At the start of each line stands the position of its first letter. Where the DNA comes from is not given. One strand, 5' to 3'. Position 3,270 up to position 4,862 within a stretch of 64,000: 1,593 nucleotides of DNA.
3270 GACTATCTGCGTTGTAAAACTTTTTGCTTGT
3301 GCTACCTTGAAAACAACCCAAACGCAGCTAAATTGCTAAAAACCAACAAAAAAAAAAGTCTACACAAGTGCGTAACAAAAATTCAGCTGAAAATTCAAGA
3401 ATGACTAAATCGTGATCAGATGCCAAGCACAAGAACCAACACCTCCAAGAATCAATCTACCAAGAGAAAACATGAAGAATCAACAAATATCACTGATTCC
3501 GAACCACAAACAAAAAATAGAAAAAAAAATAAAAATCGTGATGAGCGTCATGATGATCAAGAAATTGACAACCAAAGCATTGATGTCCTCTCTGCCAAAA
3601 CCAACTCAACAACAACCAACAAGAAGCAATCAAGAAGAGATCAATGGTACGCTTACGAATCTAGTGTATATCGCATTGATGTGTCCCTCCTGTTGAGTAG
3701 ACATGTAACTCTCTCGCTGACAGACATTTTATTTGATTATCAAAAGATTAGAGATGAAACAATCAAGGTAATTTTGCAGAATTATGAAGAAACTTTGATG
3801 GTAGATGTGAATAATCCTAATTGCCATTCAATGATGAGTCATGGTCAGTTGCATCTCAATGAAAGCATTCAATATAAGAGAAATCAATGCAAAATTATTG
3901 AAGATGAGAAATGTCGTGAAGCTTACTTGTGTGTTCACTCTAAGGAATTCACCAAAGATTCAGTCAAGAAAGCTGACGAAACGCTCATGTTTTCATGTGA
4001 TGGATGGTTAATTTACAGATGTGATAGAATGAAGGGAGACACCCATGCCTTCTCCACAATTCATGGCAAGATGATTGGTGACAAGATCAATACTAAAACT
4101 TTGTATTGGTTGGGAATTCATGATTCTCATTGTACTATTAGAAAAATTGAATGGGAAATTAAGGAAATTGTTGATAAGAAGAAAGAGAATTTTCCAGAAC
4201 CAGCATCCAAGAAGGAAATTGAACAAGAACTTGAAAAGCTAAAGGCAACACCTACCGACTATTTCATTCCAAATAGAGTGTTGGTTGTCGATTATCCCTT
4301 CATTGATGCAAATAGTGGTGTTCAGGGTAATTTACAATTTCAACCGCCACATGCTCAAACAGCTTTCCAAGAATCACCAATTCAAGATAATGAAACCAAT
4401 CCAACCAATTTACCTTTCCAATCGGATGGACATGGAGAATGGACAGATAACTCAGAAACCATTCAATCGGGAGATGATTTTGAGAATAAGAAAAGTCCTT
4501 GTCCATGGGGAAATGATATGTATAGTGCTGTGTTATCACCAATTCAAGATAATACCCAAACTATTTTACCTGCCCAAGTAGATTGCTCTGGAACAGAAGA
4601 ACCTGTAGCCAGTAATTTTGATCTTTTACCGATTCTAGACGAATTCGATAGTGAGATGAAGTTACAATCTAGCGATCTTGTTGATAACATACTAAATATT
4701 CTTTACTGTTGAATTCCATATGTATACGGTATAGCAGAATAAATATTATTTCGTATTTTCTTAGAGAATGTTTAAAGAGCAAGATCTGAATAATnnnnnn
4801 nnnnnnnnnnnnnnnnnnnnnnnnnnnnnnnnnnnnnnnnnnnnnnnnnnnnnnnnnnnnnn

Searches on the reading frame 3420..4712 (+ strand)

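Call 8: search_protein_families(library=pfam, proteins=[window:3420-4712:+], max_evalue=0.001)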
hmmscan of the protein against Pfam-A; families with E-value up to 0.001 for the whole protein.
window:3420-4712:+ (430 aa): 0 families

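Call 23: search_protein_families(library=pfam, proteins=[window:3420-4712:+], max_evalue=10)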
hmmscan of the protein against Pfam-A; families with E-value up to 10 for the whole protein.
window:3420-4712:+ (430 aa): 3 families
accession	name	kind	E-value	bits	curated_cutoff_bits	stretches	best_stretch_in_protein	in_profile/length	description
PF16821.10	C_Hendra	-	0.41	11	30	1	8-118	26-138/153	C protein from hendra and measles viruses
PF22961.1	RECK-like_N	-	0.7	10.4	27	1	157-193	10-46/50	Reversion-inducing cysteine-rich with Kazal motifs, N-terminal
PF01080.22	Presenilin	-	0.9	8.7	34.3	1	9-103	257-339/408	Presenilin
